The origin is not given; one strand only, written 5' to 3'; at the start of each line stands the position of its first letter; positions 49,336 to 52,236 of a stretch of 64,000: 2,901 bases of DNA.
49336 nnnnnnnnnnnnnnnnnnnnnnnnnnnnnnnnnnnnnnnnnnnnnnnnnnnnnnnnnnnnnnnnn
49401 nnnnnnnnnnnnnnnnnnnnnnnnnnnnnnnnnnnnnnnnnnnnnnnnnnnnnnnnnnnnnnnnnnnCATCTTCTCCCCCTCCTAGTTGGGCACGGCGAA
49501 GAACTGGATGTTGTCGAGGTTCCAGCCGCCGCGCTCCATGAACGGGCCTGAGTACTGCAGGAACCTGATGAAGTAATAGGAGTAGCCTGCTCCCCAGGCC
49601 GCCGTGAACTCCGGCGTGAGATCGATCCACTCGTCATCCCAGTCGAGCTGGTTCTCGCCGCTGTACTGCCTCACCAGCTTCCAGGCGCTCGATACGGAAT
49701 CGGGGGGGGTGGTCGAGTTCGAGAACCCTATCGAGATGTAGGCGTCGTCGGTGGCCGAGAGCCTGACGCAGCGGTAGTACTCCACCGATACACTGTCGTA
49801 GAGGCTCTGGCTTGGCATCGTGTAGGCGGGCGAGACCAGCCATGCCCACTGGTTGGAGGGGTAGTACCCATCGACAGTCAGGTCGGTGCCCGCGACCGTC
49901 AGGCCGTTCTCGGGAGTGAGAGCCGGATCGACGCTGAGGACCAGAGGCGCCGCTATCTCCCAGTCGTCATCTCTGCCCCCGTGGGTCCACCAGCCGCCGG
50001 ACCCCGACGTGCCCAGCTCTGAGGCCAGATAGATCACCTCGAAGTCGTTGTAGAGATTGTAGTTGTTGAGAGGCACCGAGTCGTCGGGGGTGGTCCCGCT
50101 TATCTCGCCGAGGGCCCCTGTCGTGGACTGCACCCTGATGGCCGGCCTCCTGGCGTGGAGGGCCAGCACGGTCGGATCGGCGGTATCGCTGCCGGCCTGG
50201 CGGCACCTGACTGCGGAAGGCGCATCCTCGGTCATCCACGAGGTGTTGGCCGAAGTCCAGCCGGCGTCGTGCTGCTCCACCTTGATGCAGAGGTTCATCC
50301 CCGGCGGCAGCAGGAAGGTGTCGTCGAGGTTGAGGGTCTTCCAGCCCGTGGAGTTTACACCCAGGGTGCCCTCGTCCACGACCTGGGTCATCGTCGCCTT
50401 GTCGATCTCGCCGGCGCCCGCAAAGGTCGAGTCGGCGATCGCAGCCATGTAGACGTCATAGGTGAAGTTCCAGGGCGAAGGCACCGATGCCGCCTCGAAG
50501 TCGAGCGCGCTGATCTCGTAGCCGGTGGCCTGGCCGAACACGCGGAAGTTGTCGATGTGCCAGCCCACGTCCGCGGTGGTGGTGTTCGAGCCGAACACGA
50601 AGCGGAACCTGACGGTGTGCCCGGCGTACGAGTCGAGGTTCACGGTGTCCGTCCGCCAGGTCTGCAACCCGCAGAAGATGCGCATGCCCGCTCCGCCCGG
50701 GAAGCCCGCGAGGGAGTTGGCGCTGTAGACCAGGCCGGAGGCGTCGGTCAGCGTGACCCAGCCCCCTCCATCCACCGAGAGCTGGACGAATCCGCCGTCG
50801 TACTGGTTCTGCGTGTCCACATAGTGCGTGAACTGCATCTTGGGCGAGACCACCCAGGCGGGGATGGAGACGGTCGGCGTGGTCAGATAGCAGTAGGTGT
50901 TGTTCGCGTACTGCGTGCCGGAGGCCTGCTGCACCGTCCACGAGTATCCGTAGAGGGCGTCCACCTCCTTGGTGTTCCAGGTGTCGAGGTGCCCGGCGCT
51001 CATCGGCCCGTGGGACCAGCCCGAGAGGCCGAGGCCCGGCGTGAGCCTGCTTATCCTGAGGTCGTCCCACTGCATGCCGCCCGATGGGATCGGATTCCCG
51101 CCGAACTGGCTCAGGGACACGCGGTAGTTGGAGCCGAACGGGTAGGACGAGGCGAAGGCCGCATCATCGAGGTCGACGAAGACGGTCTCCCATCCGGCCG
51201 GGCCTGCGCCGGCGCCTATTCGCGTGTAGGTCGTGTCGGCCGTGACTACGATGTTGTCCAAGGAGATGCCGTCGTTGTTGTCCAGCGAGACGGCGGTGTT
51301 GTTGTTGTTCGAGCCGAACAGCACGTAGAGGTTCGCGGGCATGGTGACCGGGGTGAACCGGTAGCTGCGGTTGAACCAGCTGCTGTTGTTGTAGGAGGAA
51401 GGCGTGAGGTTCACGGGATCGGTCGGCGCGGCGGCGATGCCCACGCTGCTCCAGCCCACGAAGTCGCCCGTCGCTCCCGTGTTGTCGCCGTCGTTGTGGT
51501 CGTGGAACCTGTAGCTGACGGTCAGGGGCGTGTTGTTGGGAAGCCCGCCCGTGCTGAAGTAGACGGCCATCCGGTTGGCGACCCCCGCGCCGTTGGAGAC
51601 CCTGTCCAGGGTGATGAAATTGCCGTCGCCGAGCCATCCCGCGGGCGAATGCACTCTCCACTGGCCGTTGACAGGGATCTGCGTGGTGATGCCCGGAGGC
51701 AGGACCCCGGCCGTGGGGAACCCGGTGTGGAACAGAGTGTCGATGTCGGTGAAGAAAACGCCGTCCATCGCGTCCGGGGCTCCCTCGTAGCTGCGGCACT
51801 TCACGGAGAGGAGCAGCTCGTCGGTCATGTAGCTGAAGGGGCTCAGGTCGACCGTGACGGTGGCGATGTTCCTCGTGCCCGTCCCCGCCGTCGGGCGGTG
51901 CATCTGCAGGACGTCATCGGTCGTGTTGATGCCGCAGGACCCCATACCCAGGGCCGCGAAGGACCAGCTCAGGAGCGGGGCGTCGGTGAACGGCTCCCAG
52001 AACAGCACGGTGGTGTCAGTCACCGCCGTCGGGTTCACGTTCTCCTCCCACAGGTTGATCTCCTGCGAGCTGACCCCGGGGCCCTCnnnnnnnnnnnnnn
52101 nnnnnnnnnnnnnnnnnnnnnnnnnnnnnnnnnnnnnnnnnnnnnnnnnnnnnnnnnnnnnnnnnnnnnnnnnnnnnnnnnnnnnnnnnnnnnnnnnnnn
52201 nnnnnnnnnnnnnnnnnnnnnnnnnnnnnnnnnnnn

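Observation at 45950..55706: Seven-gene pseudopilin operon containing a 1297-aa giant prepilin and three PilX-like pilins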

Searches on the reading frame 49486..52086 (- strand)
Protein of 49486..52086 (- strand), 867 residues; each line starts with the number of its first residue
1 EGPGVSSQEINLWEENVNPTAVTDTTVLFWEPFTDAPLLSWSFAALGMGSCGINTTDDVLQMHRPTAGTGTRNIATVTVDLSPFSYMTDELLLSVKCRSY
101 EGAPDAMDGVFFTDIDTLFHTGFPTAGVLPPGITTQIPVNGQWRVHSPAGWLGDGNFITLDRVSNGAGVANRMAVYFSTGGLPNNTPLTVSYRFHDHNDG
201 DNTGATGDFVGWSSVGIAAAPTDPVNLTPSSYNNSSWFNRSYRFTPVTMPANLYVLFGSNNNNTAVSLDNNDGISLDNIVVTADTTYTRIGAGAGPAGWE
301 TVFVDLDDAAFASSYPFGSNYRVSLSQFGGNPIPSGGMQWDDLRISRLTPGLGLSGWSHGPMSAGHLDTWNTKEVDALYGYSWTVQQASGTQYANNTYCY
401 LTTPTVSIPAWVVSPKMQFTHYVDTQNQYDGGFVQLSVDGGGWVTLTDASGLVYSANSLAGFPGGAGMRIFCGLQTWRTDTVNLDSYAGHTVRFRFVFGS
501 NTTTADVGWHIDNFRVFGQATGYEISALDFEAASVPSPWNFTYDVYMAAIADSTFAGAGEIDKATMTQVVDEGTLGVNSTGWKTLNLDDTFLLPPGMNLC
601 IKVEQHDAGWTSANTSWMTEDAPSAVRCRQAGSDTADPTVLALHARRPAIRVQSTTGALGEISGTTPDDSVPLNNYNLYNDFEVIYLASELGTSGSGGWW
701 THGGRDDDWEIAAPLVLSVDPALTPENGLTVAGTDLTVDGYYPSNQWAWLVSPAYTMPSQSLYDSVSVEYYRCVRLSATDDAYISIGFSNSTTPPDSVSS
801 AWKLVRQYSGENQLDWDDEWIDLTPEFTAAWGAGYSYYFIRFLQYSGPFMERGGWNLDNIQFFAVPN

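Call 40: search_solved_structures(query=A2, max_evalue=1, show_alignments=0)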
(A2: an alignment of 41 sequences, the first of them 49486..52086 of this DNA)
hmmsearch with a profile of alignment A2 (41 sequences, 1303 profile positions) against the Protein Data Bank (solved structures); distinct sequences matched with E-value up to 1: 6.
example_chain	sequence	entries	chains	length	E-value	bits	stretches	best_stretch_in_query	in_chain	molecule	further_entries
9egp_A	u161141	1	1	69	0.025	15.6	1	2-27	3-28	Geopilin domain 1 protein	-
8uhf_A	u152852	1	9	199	0.038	15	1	10-42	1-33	Toxin co-regulated pilin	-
7tgg_A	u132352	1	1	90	0.038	15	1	2-27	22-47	Geopilin domain 1 protein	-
9laa_A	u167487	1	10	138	0.059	14.3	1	2-29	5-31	Type IV pilin protein PilA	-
9lab_B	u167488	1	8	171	0.47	11.4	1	5-26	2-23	MSHA major pilin subunit MshA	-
9iuf_A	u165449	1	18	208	0.47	11.4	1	10-36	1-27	CFA/III pilin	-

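Call 43: predict_structure(alignment_id=A2)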
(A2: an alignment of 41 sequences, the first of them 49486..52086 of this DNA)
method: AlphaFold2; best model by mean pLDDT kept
length: 867 residues; sequences in the alignment: 41
mean_pLDDT: 86.9   pTM: 0.48
mean pLDDT of the five models: 86.9, 86.5, 85.5, 84.4, 84.1
residues with pLDDT >= 90: 386; 70-90: 434; 50-70: 42; < 50: 5
segments of 3 or more residues with pLDDT < 50: none
pLDDT, mean of each block of 10 residues (from residue 1): 64 88 80 77 75 79 84 86 85 92 86 76 84 91 78 78 90 91 83 86 88 92 89 82 88 93 84 86 79 78 91 81 89 89 87 84 82 86 89 91 90 91 96 93 91 95 92 96 92 96 88 93 89 94 95 89 90 94 93 88 91 92 79 93 93 80 90 93 90 64 88 82 77 86 90 82 85 90 94 86 94 91 94 91 85 81 72
secondary structure, 60 per line:
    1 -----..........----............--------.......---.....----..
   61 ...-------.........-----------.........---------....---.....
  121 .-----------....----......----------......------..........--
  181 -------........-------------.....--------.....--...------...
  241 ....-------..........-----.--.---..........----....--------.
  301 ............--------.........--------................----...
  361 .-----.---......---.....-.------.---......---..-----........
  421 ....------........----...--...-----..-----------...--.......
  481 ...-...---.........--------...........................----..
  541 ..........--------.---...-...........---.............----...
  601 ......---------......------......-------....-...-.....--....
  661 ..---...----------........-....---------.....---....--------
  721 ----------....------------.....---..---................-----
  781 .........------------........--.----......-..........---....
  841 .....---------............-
elements in order (helices of 4 or more, strands of 3 or more residues): E6-15 E20-31 E40-46 E50-54 E59-63 E71-79 E91-99 E109-112 E116-121 E133-136 E141-146 E157-162 E169-178 E188-195 E209-213 E222-226 E238-244 E252-261 E274-283 E288-291 E300-305 H306-312 E321-329 E338-353 E358-361 E371-376 E380-384 E397-402 E413-424 E431-438 E443-445 E469-471 E474-483 E491-499 E508-534 E539-550 E567-577 E581-593 E598-606 E616-621 E628-633 E641-644 E646-648 E650-654 E657-662 E666-668 E679-686 H688-691 E701-705 E709-712 E731-734 E747-751 E763-775 E781-789 E802-809 E817-822 H824-833 E837-845 E855-866

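Call 45: fold_search(model_id=the predicted structure, library=pdb)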
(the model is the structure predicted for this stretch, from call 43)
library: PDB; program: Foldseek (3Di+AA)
matches with E <= 10: 1075; with E <= 0.001: 30
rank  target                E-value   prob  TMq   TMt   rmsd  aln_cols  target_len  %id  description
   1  6a48                  2.4e-11  1.00  0.13  0.16  30.8       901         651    9  Crystal structure of reelin N-terminal region (released 2019-06-19)
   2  2e26_A                1.7e-10  1.00  0.14  0.17  26.1       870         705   10  Crystal structure of two repeat fragment of reelin (released 2007-05-22)
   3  3a7q_A                2.3e-10  1.00  0.14  0.16  26.3       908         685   10  Structural basis for specific recognition of reelin by its receptors (released 2010-03-23)
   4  5b4x_C                3.8e-10  1.00  0.14  0.16  26.7       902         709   11  Crystal structure of the ApoER2 ectodomain in complex with the Reelin R56 fragment (released 2017-04-26)
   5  4w8j                  1.6e-07  1.00  0.12  0.11  23.9       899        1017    8  Structure of the full-length insecticidal protein Cry1Ac reveals intriguing details of toxin packaging into in vivo form (released 2014-09-17)
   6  5x7o_A                5.7e-07  1.00  0.14  0.10  35.6       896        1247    9  Crystal structure of Paenibacillus sp. 598K alpha-1,6-glucosyltransferase (released 2017-07-26)
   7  9h9a                  4.4e-06  0.77  0.10  0.08  30.8      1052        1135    8  native structure of the full-length pesticidal protein Cry8Ba2, from crystals formed in vivo (form 1) (released 2025-12-03)
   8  9e7m_Ja               1.3e-05  0.63  0.10  0.10  42.0       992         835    8  In situ cryoEM structure of bacteriophage Ur-lambda tail tip complex (released 2025-11-05)
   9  8iyk_F                2.2e-05  0.57  0.10  0.10  40.3       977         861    7  Tail tip conformation 1 of phage lambda tail (released 2023-10-18)
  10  9vqm_C                3.3e-05  0.97  0.11  0.12  25.4       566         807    9  Cryo-EM structure of Elapor1WT in tetrameric form (released 2025-07-23)
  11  7lyu_B                5.8e-05  1.00  0.11  0.23  22.6       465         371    9  Reelin repeat 8 (released 2022-06-15)
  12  9vql_B                7.7e-05  0.98  0.12  0.12  25.0       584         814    9  Cryo-EM structure of the dimeric Elapor1 mutant (released 2025-07-23)
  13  9qxq                  1.1e-04  0.92  0.12  0.10  24.5       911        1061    8  native structure of full-length pesticidal protein Cry1Ca18 at pH9, from crystals formed in vivo (released 2026-02-11)
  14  9vqm_B                1.4e-04  0.84  0.12  0.13  29.6       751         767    9  Cryo-EM structure of Elapor1WT in tetrameric form (released 2025-07-23)
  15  8ziy_A                1.7e-04  0.98  0.12  0.16  28.3       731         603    9  trypsinogen-EP-E574A (released 2025-05-21)
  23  7uab_E                5.4e-04  1.00  0.14  0.22   4.8       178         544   16  Human pro-meprin alpha (zymogen state) (released 2022-11-02)
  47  8yt7                  2.3e-03  1.00  0.15  0.61   3.9       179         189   14  Crystal structure of the MAM domain of Spodoptera frugiperda Scavenger Receptor-C (released 2025-04-02)
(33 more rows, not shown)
